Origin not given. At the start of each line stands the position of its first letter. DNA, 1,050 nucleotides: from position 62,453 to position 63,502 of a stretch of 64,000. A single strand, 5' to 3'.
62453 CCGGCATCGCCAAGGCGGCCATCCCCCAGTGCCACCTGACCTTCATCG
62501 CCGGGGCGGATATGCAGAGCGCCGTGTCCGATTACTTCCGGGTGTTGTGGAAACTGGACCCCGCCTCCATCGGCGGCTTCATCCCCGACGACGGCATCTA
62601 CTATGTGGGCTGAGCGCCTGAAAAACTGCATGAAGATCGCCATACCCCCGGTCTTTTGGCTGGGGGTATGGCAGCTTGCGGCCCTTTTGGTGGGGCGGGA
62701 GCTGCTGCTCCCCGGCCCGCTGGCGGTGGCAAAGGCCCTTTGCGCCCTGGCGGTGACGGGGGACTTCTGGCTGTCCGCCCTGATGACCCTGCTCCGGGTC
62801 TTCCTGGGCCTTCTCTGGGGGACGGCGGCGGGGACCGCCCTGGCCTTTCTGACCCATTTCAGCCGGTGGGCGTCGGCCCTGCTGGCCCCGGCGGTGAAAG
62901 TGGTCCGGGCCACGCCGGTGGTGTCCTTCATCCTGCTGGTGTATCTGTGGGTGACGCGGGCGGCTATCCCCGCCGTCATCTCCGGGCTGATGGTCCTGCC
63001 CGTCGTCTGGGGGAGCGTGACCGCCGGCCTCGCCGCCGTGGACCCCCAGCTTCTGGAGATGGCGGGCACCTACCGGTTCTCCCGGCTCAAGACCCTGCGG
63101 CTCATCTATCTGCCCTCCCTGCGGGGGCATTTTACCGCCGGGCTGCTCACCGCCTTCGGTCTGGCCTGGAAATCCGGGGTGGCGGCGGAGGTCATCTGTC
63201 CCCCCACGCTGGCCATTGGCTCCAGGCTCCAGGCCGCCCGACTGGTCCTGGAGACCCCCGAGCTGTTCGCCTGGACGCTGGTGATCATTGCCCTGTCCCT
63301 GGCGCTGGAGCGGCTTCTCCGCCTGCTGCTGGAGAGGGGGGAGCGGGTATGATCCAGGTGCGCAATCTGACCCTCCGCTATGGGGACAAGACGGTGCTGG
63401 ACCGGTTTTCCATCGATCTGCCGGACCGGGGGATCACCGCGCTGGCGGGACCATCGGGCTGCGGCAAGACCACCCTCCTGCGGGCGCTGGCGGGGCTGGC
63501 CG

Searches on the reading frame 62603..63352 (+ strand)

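Call 44: search_protein_families(library=pfam, proteins=[window:62603-63352:+], max_evalue=0.00001)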
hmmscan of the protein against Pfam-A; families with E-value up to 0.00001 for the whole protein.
window:62603-63352:+ (249 aa): 1 family
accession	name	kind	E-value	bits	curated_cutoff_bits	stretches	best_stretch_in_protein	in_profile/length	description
PF00528.27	BPD_transp_1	-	1.2e-12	48.4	26.4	1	73-242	1-178/184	Binding-protein-dependent transport system inner membrane component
